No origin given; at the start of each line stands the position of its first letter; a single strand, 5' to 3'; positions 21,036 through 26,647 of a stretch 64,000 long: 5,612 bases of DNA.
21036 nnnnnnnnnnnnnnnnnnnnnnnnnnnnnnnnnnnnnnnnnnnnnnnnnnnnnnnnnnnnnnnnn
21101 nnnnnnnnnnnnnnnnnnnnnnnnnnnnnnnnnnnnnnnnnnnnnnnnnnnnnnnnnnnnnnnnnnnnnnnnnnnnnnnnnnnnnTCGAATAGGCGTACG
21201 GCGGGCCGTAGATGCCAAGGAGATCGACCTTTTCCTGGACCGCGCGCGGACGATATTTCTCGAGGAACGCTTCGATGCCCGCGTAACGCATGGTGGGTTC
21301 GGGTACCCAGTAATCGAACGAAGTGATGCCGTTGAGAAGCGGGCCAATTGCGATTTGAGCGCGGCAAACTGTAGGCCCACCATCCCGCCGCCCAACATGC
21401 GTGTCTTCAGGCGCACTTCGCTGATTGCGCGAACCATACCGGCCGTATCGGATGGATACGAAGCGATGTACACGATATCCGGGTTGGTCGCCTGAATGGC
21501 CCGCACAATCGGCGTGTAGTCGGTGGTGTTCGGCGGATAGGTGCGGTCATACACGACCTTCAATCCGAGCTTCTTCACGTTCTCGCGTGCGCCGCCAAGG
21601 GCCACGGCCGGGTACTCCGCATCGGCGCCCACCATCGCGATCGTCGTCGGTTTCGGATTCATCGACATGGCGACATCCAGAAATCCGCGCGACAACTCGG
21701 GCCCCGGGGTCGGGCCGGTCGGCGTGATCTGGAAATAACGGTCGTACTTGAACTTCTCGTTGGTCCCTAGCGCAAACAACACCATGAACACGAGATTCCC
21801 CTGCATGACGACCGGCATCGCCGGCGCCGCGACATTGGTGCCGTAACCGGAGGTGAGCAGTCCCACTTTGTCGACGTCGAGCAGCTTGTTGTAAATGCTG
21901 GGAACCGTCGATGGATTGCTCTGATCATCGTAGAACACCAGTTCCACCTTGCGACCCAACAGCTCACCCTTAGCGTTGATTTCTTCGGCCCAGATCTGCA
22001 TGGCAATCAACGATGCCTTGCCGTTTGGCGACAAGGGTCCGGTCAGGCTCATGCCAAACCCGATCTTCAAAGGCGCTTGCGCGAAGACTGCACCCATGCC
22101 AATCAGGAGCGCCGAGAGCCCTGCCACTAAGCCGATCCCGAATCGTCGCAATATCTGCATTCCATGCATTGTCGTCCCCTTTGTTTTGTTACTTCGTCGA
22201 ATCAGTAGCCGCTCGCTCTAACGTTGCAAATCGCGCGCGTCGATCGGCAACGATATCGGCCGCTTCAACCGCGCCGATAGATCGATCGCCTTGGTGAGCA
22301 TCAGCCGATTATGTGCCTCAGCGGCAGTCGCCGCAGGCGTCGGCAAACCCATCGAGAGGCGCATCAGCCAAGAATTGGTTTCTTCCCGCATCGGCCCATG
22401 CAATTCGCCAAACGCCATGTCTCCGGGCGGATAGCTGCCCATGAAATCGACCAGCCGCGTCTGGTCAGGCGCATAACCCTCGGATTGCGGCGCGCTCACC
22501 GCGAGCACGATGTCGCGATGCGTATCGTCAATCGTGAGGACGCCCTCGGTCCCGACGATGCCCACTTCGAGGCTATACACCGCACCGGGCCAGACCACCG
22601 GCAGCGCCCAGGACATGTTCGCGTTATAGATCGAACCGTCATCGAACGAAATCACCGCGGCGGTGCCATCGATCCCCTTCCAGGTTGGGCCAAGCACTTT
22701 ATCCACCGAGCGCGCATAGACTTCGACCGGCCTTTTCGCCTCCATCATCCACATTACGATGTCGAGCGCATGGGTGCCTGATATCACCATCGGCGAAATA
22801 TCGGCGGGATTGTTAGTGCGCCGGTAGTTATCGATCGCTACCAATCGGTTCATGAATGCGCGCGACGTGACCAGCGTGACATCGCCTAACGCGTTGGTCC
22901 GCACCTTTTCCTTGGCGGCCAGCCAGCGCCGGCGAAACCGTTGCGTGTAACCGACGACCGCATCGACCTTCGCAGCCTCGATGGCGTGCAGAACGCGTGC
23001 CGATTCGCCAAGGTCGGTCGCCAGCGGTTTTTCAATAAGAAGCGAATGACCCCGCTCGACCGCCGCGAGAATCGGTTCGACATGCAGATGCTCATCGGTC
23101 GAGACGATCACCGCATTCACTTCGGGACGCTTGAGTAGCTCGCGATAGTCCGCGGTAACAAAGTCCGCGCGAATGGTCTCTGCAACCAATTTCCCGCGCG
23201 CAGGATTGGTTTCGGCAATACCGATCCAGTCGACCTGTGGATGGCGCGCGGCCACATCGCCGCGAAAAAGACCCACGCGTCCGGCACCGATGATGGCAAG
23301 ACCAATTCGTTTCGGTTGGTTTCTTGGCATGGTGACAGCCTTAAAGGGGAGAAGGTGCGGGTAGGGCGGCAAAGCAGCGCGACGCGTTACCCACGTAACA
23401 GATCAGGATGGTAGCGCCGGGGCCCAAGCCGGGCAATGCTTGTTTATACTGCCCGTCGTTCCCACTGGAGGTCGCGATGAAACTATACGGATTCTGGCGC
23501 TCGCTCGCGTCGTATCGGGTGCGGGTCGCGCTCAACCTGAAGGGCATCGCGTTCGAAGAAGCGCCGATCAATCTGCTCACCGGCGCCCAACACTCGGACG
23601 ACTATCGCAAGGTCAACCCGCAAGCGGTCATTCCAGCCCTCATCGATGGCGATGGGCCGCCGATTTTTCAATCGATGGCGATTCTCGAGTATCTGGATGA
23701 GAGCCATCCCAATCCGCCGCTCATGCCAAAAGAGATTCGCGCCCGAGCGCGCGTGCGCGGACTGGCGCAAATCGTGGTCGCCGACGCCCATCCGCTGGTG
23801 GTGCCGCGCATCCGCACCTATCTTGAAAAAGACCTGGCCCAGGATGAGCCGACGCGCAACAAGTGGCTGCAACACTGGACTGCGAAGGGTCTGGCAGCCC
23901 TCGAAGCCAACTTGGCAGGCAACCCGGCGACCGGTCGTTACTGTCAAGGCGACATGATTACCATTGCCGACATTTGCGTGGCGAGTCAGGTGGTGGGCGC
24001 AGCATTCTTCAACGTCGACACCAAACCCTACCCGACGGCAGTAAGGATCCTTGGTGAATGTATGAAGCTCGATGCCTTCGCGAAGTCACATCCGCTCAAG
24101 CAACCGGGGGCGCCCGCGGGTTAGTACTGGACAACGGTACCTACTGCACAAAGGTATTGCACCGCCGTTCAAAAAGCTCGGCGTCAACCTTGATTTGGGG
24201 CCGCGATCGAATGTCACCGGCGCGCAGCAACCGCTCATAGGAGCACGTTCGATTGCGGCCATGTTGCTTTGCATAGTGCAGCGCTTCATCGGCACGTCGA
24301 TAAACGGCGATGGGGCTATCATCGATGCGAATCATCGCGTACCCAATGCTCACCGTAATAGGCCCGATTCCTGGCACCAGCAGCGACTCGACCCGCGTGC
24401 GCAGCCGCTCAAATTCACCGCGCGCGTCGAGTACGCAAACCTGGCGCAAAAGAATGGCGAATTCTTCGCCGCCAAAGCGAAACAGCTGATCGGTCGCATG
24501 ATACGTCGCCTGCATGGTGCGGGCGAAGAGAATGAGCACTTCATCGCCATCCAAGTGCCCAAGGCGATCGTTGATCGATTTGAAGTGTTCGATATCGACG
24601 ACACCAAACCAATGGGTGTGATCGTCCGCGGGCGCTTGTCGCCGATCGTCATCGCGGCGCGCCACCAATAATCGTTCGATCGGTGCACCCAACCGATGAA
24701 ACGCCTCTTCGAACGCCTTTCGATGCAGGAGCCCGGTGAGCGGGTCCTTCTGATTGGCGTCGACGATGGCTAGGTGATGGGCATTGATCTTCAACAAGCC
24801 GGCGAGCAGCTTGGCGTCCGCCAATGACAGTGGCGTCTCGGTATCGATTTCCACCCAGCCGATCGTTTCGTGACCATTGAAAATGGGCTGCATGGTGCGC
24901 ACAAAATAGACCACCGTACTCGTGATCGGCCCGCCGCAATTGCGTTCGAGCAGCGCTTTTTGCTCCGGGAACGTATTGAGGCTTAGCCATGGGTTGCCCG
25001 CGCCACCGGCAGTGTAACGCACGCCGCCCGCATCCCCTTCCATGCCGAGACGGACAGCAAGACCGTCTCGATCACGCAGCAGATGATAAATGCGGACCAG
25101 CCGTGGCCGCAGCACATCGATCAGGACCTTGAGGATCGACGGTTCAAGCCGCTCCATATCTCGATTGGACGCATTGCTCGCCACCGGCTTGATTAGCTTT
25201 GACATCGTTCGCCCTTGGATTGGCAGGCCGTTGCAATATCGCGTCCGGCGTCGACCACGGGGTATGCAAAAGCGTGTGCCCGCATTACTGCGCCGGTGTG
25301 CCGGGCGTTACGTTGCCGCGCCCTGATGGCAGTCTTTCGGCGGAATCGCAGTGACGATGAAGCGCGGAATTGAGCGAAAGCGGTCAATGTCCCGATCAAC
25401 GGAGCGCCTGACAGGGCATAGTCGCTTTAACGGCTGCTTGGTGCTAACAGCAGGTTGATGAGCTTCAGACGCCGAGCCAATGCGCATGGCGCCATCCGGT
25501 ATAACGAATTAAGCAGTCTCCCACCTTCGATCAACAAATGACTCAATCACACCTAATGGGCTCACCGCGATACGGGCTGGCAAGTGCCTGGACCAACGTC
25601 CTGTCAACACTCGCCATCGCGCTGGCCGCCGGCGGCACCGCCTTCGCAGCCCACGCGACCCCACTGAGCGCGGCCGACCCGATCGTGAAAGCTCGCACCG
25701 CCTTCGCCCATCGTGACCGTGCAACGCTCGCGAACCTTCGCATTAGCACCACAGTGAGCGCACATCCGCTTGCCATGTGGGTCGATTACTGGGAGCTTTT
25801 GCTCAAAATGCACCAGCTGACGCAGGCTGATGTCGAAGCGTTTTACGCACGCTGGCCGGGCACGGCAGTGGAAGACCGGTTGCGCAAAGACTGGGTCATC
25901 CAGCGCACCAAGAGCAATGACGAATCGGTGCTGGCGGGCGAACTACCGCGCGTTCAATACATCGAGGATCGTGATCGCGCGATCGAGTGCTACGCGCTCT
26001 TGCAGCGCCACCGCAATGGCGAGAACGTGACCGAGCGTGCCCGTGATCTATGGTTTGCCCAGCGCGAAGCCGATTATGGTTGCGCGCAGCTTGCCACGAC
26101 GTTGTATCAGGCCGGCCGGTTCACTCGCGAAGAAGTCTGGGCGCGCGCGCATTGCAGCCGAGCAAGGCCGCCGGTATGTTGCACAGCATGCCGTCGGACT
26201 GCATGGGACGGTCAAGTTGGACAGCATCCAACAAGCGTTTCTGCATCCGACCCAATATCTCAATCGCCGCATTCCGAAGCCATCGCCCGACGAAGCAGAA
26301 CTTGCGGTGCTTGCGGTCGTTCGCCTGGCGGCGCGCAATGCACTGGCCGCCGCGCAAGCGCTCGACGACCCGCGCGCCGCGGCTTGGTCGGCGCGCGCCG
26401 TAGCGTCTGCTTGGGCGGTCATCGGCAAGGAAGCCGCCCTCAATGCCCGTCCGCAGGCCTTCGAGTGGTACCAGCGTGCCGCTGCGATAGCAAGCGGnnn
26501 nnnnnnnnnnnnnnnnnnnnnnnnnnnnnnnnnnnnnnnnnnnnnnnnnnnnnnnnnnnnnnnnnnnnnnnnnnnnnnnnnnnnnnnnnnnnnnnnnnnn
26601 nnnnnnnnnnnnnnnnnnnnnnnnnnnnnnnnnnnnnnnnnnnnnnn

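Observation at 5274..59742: About 17 of ~59 loci are frame-disrupted, nonsense-interrupted or reduced to stumps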

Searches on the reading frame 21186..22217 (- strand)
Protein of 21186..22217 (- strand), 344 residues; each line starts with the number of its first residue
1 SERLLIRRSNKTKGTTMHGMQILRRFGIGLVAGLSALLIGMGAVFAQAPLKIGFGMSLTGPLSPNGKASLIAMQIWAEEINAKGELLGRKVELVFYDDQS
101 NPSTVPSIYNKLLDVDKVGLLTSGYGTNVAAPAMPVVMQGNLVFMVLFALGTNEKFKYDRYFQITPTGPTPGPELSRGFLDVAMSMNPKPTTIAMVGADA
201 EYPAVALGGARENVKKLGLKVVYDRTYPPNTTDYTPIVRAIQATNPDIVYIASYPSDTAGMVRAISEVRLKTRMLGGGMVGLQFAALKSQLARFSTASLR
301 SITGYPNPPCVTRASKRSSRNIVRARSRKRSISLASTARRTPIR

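Call 35: search_protein_families(library=pfam, max_evalue=0.01, proteins=[window:21186-22217:-])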
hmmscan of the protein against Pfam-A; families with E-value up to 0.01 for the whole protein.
window:21186-22217:- (344 aa): 3 families
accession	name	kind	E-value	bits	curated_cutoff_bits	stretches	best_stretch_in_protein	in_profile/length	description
PF13458.12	Peripla_BP_6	-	1.9e-46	159.7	31.7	1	49-287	1-235/343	Periplasmic binding protein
PF13433.12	Peripla_BP_5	-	5.8e-14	52.4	27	1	51-250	2-193/363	Periplasmic binding protein domain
PF01094.35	ANF_receptor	-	0.00063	19.3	25.4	1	71-271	4-203/353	Receptor family ligand binding region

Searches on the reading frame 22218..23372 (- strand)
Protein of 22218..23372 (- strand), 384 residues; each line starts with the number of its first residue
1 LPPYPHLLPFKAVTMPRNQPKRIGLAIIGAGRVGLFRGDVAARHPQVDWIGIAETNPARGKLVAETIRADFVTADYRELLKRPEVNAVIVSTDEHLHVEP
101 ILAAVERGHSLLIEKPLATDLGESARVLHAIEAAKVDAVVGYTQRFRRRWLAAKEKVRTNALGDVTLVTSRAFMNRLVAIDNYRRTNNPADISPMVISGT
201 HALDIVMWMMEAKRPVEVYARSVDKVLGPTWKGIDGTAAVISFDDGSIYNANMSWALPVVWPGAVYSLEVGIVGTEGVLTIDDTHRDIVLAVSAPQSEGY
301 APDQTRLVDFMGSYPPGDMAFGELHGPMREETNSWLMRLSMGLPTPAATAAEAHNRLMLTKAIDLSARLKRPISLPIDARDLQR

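Call 12: search_protein_families(library=pfam, proteins=[window:22218-23372:-])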
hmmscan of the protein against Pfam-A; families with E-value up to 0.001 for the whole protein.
window:22218-23372:- (384 aa): 3 families
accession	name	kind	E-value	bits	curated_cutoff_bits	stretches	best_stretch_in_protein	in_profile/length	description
PF01408.29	GFO_IDH_MocA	-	9.1e-21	75.2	24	1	24-142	2-120/120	Oxidoreductase family, NAD-binding Rossmann fold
PF22725.1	GFO_IDH_MocA_C3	-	7.5e-10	39.3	27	1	151-279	2-123/124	GFO/IDH/MocA C-terminal domain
PF02894.22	GFO_IDH_MocA_C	-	1e-08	35.7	22.9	1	154-321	1-175/218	Oxidoreductase family, C-terminal alpha/beta domain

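Call 15: find_encoding_contigs(protein=window:22218-23372:-, flank=10000, max_places=10)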
Protein window:22218-23372:- (384 aa): no gene with exactly this product is on record in the collection.

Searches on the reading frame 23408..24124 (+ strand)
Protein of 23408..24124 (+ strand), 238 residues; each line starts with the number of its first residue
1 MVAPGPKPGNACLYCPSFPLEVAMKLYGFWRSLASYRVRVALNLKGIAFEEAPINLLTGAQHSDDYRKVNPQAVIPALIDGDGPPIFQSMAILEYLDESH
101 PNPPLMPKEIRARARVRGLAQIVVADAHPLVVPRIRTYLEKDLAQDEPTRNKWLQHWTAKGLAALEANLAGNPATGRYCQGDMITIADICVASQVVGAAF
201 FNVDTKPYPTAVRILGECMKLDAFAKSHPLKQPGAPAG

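Call 12: search_protein_families(library=pfam, proteins=[window:23408-24124:+])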
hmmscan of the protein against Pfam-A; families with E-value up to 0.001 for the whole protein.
window:23408-24124:+ (238 aa): 3 families
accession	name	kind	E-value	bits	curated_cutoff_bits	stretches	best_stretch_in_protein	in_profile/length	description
PF02798.26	GST_N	-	5.3e-18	65.6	20.9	1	23-98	2-76/76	Glutathione S-transferase, N-terminal domain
PF13417.12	GST_N_3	-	2.6e-15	57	22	1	26-104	1-75/75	Glutathione S-transferase, N-terminal domain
PF13409.12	GST_N_2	-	4.7e-15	56.4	25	1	34-98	4-69/70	Glutathione S-transferase, N-terminal domain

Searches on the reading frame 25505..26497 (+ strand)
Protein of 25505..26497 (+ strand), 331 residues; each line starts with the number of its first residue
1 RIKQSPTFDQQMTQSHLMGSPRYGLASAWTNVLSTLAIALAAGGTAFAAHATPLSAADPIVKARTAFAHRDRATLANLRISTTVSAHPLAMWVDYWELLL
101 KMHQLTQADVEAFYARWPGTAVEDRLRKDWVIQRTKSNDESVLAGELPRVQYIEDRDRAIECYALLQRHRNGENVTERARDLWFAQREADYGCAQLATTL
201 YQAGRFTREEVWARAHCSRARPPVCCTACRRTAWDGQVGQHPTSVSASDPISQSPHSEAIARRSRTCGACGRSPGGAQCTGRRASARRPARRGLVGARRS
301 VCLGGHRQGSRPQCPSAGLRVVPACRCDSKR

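Call 36: search_protein_families(library=pfam, max_evalue=0.01, proteins=[window:25505-26497:+])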
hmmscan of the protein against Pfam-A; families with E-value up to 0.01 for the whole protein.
window:25505-26497:+ (331 aa): 0 families

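Call 56: search_solved_structures(query=window:25538-26497:+, max_evalue=0.01, show_alignments=1)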
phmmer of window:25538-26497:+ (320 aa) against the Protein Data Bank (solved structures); distinct sequences matched with E-value up to 0.01: 0.

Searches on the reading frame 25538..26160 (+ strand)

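Call 69: search_protein_families(library=pfam, max_evalue=0.01, proteins=[window:25538-26160:+])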
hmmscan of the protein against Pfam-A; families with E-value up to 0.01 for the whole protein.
window:25538-26160:+ (207 aa): 0 families
